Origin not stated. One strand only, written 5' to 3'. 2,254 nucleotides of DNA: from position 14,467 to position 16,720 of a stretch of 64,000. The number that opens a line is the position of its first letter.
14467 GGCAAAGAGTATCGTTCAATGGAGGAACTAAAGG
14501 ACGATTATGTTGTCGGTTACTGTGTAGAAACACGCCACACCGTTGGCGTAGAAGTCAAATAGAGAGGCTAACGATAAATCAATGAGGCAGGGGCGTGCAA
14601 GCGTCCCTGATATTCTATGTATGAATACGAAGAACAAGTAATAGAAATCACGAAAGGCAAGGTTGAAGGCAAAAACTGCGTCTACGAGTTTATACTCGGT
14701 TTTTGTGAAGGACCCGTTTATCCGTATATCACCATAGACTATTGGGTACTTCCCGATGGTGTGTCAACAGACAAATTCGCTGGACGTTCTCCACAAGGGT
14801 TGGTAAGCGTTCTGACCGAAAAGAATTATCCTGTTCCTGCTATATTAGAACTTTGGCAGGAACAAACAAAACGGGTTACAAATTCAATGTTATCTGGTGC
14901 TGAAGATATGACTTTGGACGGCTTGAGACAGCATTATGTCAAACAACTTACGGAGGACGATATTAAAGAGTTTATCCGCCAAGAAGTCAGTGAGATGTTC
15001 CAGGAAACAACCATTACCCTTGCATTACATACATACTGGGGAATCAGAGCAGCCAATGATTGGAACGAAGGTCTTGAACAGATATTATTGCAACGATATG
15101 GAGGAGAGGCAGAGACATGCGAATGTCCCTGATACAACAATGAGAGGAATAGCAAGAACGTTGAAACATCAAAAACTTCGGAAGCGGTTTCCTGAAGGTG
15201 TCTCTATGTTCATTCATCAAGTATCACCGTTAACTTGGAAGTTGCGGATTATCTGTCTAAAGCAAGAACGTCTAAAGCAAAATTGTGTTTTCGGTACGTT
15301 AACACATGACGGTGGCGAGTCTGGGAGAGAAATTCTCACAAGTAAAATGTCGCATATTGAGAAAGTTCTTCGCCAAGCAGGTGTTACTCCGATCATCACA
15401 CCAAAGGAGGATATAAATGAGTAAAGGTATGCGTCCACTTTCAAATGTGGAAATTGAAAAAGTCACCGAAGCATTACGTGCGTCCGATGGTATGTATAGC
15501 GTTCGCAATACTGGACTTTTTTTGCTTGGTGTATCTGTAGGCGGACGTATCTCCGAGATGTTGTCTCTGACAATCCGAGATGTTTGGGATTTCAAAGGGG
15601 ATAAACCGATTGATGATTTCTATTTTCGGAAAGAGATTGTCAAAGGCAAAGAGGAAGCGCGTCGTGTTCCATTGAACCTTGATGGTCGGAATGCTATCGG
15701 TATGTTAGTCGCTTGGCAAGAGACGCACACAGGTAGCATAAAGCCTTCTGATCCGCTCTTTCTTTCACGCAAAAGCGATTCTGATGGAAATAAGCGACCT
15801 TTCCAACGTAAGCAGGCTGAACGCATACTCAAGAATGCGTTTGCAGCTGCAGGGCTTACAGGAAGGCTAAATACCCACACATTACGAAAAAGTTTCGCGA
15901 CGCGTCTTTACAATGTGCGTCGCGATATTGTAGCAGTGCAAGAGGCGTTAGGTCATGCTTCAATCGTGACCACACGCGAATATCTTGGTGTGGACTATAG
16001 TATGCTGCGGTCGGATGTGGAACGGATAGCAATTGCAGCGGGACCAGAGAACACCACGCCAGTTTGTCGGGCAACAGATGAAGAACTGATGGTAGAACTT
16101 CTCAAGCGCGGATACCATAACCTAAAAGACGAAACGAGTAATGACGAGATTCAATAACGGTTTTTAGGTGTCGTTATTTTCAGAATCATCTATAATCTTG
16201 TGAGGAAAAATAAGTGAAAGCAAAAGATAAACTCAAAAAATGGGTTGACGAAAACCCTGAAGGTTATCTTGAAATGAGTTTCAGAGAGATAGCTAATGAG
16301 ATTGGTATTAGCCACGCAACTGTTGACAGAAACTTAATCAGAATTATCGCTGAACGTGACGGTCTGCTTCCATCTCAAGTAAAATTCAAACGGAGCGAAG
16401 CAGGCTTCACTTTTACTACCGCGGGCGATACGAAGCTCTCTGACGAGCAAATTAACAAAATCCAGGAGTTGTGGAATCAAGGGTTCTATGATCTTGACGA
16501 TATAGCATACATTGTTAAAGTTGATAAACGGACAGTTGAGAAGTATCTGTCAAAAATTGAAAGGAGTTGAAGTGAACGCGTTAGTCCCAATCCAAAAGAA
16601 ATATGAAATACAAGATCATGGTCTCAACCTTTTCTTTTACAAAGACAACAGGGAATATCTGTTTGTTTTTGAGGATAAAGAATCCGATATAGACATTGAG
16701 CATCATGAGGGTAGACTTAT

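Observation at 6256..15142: Class II element: conserved GNRA-tetraloop hairpin + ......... placed 7-10 nt before three SD-less start codons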

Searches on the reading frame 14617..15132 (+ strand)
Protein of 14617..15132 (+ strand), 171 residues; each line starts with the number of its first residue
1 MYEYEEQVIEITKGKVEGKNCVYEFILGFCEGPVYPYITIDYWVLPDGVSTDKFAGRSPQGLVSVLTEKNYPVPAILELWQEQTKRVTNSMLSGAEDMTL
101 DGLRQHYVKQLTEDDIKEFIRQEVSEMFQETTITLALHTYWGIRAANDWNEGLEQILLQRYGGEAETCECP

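Call 12: search_protein_families(library=pfam, proteins=[window:14617-15132:+], max_evalue=0.01)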
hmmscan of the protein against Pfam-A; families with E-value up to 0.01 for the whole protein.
window:14617-15132:+ (171 aa): 0 families

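Call 21: find_related_loci(query=window:14617-15132:+, collection=viral_contigs, flank=10000)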
Query window:14617-15132:+ (171 aa) in viral_contigs; peptide patterns used: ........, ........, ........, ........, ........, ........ (x = any residue, [..] = any of these).
4 stretches matched a pattern, but none encodes a relative of the query by tblastn (E <= 1e-3).

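Call 22: find_homologous_proteins(query=window:14617-15132:+)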
Query window:14617-15132:+ (171 aa): 10 proteins with E <= 0.001 among 24 candidates.
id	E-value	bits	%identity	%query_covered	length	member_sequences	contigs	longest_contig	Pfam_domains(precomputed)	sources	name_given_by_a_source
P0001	1.2e-112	392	100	100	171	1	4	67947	-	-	-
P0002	4.7e-72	259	70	96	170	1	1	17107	-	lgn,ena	-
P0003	1.2e-70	255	71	93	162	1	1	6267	-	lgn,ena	-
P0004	1.4e-68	248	68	96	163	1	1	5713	-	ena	-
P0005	1.8e-68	248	72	89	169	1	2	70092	-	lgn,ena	-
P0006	1.6e-64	235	67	89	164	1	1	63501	-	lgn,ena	-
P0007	1.0e-62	229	64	96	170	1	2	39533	-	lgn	-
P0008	1.2e-62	229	63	92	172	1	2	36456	-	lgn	-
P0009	1.7e-61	225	63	91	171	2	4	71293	-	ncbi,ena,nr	ncbi:MAG: hypothetical protein F4118_00345 [Acidimicrobiaceae bacterium]|nr:hypothetical protein [Ca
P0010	7.7e-50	187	53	95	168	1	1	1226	-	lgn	-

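Call 23: find_encoding_contigs(protein=P0005, flank=10000, max_places=2)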
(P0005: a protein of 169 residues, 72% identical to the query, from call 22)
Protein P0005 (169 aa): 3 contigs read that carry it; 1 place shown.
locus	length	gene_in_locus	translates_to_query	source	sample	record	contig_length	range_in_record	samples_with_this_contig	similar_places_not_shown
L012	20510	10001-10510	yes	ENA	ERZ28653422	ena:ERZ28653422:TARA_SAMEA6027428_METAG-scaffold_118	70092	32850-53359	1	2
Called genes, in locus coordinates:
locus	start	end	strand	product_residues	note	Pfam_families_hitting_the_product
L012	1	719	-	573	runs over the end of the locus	PF17289:Terminase_6C (weak)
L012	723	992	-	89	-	-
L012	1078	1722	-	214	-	-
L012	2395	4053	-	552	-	-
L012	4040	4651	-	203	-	-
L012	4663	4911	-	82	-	-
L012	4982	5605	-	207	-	-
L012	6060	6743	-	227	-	PF01726:LexA_DNA_bind, PF00717:Peptidase_S24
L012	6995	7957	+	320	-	PF13730:HTH_36 (faint)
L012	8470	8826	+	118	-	PF00226:DnaJ (weak)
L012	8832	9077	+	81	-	-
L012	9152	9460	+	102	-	-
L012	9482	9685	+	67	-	-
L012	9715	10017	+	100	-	PF24043:DUF7352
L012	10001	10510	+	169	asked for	-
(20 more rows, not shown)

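Call 24: find_encoding_contigs(protein=P0006, flank=10000, max_places=2)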
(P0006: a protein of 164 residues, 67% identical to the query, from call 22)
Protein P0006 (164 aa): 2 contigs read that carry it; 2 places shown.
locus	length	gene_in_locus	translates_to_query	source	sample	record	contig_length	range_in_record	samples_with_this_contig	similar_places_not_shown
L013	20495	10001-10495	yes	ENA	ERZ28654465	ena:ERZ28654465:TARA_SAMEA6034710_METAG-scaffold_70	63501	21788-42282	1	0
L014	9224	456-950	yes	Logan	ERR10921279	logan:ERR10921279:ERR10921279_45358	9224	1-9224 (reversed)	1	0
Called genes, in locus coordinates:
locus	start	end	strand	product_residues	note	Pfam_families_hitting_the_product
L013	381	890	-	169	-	-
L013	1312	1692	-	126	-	PF13565:HTH_32 (faint)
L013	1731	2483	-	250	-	PF00589:Phage_integrase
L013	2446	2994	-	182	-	-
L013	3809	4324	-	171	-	-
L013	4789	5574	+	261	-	-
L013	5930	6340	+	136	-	-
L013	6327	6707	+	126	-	-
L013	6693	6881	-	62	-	-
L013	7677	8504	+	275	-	PF04539:Sigma70_r3 (weak)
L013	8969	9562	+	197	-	PF00589:Phage_integrase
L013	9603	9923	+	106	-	-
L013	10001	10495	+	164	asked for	-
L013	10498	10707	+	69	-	-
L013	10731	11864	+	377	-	PF02384:N6_Mtase (weak)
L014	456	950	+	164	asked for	-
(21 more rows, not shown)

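Call 25: find_encoding_contigs(protein=P0009, flank=10000, max_places=3)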
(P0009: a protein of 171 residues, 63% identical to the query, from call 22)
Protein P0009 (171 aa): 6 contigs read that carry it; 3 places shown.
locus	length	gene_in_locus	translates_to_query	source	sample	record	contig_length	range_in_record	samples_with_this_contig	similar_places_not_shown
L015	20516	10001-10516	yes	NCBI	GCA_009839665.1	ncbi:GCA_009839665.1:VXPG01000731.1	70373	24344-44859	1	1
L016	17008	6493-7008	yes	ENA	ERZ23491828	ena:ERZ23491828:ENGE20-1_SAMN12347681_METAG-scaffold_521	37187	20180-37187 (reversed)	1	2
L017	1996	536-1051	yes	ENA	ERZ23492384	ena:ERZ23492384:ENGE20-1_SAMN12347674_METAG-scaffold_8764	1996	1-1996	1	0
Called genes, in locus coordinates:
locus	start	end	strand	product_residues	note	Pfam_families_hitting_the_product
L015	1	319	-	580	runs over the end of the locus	-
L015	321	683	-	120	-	-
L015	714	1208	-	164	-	-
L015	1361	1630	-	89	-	-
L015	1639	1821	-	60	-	-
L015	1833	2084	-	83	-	-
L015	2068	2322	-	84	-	-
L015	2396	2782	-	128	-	-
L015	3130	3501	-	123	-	PF13560:HTH_31, PF01381:HTH_3, PF12844:HTH_19, PF13443:HTH_26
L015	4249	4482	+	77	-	-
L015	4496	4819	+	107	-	-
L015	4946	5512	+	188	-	-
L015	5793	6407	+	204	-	-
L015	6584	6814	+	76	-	-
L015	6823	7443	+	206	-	PF00589:Phage_integrase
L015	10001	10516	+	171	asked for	-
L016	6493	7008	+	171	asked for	-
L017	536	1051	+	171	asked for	-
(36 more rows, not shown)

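Call 27: find_encoding_contigs(protein=P0001, flank=10000, max_places=6)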
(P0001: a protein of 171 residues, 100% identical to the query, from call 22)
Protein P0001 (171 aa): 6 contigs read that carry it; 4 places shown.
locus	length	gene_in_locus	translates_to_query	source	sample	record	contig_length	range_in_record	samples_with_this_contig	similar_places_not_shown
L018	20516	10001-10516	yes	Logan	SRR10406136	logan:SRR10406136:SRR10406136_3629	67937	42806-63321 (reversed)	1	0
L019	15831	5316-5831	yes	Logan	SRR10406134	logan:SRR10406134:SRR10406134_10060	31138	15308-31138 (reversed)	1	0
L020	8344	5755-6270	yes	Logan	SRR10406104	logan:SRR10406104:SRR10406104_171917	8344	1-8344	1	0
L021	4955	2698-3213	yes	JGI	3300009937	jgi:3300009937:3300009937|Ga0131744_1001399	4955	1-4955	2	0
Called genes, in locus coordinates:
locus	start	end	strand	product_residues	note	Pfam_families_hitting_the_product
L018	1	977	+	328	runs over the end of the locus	-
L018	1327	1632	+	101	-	-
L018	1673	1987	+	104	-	-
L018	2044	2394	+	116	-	-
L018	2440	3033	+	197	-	-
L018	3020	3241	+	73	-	-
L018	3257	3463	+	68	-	-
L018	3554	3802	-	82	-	-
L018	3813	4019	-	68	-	-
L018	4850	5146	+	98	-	PF11013:DUF2851 (weak)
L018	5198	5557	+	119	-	PF12599:DUF3768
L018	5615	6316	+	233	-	-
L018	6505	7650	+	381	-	PF00712:DNA_pol3_beta, PF02767:DNA_pol3_beta_2, PF02768:DNA_pol3_beta_3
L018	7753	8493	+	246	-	PF22653:DUF7007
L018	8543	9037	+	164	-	-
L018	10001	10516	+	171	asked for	-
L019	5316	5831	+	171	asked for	-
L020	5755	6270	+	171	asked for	-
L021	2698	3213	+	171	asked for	-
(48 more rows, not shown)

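Call 28: find_encoding_contigs(protein=P0002, flank=10000, max_places=2)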
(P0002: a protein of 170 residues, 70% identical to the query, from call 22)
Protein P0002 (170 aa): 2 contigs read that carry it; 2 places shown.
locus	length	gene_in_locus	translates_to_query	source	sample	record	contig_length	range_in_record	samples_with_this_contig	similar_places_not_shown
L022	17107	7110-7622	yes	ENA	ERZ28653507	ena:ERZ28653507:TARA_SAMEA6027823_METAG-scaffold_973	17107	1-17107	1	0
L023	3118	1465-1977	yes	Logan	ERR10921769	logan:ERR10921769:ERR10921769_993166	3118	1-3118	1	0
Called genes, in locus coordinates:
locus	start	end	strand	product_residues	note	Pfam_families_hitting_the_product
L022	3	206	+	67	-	?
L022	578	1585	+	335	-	-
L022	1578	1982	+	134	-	-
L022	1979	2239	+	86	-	-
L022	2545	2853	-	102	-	-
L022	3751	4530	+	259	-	PF04542:Sigma70_r2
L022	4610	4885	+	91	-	-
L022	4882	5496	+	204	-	PF00589:Phage_integrase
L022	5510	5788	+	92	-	-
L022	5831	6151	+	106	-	-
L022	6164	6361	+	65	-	-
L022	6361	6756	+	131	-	PF08281:Sigma70_r4_2 (faint), PF08279:HTH_11 (faint)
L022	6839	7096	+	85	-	-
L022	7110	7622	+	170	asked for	-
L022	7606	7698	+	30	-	-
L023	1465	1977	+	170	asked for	-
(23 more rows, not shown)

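Call 48: find_encoding_contigs(protein=P0007, flank=10000, max_places=2)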
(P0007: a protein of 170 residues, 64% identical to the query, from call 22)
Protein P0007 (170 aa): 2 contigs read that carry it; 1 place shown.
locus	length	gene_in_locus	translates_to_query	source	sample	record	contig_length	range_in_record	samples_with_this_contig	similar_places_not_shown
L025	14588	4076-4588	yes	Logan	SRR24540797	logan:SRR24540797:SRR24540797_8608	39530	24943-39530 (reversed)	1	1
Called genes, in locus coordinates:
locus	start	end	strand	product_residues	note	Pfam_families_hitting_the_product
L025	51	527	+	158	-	-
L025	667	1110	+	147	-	-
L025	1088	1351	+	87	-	-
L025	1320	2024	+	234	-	PF00589:Phage_integrase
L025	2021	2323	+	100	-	-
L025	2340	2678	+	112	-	-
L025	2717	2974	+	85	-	-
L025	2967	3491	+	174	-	-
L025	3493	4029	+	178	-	-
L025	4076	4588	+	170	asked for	-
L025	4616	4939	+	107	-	-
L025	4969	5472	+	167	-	-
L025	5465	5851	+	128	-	PF08281:Sigma70_r4_2 (faint), PF08279:HTH_11 (faint)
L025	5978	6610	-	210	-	-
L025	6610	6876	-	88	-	-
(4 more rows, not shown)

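Call 49: find_encoding_contigs(protein=P0008, flank=10000, max_places=2)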
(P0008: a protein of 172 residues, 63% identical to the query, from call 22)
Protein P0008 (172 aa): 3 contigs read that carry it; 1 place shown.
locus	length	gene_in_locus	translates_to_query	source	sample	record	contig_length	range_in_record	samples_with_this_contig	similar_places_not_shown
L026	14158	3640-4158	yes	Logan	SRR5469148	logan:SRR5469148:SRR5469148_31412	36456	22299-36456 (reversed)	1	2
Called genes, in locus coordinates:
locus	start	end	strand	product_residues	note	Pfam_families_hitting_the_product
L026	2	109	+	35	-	?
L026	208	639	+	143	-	-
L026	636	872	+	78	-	-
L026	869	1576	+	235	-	PF00589:Phage_integrase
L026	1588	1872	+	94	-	-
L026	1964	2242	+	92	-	-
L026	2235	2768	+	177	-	-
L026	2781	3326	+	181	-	-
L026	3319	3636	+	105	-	-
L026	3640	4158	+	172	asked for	-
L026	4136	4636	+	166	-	-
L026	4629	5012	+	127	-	-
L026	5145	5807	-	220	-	-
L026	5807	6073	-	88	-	-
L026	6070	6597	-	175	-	-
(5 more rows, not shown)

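Call 73: find_encoding_contigs(protein=P0004, flank=10000, max_places=1)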
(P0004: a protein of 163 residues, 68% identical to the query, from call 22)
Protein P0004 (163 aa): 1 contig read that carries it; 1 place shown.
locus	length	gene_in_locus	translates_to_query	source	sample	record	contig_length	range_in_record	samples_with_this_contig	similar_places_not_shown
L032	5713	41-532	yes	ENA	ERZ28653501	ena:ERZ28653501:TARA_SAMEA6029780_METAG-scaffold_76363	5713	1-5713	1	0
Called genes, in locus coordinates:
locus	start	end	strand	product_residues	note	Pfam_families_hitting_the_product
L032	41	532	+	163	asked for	-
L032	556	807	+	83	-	-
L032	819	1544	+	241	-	PF00589:Phage_integrase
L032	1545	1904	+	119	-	PF14493:HTH_40 (faint)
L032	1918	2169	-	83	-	-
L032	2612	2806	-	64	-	-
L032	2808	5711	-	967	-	?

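Call 91: search_protein_families(library=phrogs, proteins=[window:14617-15132:+], max_evalue=0.01)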
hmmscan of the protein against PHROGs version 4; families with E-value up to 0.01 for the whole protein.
window:14617-15132:+ (171 aa): 1 family
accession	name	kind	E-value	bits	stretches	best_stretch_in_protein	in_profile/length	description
phrog_10185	-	unknown function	0.0082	17.3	0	99-157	15-74/130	-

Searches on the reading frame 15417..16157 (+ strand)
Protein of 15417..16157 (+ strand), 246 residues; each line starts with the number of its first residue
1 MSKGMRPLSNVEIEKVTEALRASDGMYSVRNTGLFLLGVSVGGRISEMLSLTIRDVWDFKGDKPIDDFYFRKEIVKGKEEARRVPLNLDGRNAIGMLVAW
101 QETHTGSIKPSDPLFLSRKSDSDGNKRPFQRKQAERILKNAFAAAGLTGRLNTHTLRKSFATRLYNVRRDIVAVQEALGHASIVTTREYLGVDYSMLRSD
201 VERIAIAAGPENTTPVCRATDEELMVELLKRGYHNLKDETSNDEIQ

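Call 12: search_protein_families(library=pfam, proteins=[window:15417-16157:+], max_evalue=0.01)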
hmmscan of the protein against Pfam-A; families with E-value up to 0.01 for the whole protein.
window:15417-16157:+ (246 aa): 1 family
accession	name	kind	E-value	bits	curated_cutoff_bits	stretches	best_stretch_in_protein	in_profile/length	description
PF00589.27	Phage_integrase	-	4.2e-26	92.2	27.1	1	12-194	7-170/172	Phage integrase family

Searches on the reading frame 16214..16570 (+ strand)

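Call 91: search_protein_families(library=phrogs, proteins=[window:16214-16570:+], max_evalue=0.01)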
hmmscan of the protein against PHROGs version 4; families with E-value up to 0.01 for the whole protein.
window:16214-16570:+ (118 aa): 21 families
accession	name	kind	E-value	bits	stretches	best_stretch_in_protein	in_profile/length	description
phrog_3855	-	DNA, RNA and nucleotide metabolism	1.3e-08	36.2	1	60-116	47-104/115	HTH DNA binding protein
phrog_664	-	DNA, RNA and nucleotide metabolism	1.4e-05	26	1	25-113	57-122/210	DNA binding protein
phrog_7067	-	head and packaging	0.00012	23.2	0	77-113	18-53/56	terminase small subunit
phrog_4494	-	unknown function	0.00015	23.3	0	78-116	5-43/109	-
phrog_1157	-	integration and excision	0.00019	21.8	0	76-113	3-39/422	transposase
phrog_7847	-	unknown function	0.00064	20.3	0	20-41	17-38/222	-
phrog_4151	-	DNA, RNA and nucleotide metabolism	0.0012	19.6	0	20-39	20-39/154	DNA binding protein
phrog_1740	-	transcription regulation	0.0013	18.3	1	18-46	182-210/567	RNA polymerase sigma factor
phrog_27475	-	unknown function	0.0014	18.2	0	75-114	2-40/599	-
phrog_3396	-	DNA, RNA and nucleotide metabolism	0.0016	19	0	21-42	58-79/229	segregation and condensation complex subunit ScpB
phrog_16568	-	moron, auxiliary metabolic gene and host takeover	0.0018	19.4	0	77-114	68-105/129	Ren-like exclusion protein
phrog_323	-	transcription regulation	0.002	18.7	1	7-116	94-189/319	transcriptional regulator, D5-like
phrog_2538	-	head and packaging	0.0031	18.6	0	74-111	2-38/129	terminase small subunit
phrog_8446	-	DNA, RNA and nucleotide metabolism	0.0036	18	1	20-115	28-96/211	HNH endonuclease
phrog_1190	-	transcription regulation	0.0063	17.3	0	21-44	128-151/167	RNA polymerase sigma factor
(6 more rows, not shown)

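Call 92: search_protein_families(library=pfam, proteins=[window:16214-16570:+], max_evalue=0.01)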
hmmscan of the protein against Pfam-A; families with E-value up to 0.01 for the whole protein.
window:16214-16570:+ (118 aa): 16 families
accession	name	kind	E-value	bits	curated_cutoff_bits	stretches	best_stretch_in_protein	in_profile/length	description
PF13936.12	HTH_38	-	3.7e-09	36.6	27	1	21-41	21-41/44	Helix-turn-helix domain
PF04967.18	HTH_10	-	9.7e-06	25.8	23.1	0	22-44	25-47/53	HTH DNA binding domain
PF14493.12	HTH_40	-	1.2e-05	26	27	0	21-49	13-41/89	Helix-turn-helix domain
PF02796.21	HTH_7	-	1.8e-05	25.2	23.8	1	74-114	5-44/45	Helix-turn-helix domain of resolvase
PF08281.18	Sigma70_r4_2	-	0.00017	21.6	25.7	0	18-41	24-47/54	Sigma-70, region 4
PF21476.4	PF0610-like_N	-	0.0018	18.9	33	0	82-118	5-41/50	PF0610-like, N-terminal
PF00196.25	GerE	-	0.0022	18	23.5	0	95-115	21-41/57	Bacterial regulatory proteins, luxR family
PF07638.17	Sigma70_ECF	-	0.0026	18.1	21.1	0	22-41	153-172/185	ECF sigma factor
PF01418.23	HTH_6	-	0.0035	17.7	28.3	0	3-39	17-53/77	Helix-turn-helix domain, rpiR family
PF01022.26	HTH_5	-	0.0035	17.6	22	0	20-40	15-35/47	Bacterial regulatory protein, arsR family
PF01325.25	Fe_dep_repress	-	0.0036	17.9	26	0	24-51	26-51/60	Iron dependent repressor, N-terminal DNA binding domain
PF13551.12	HTH_29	-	0.0041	17.6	28.1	0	23-52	15-45/64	Winged helix-turn helix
PF15978.11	TnsD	-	0.0044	16.5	32.4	0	82-114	190-222/355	Tn7-like transposition protein D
PF13542.12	HTH_Tnp_ISL3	-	0.0066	16.3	27.4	0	20-39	26-45/51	Helix-turn-helix domain of transposase family ISL3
PF08279.18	HTH_11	-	0.0079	16.5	25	0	22-41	17-36/55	HTH domain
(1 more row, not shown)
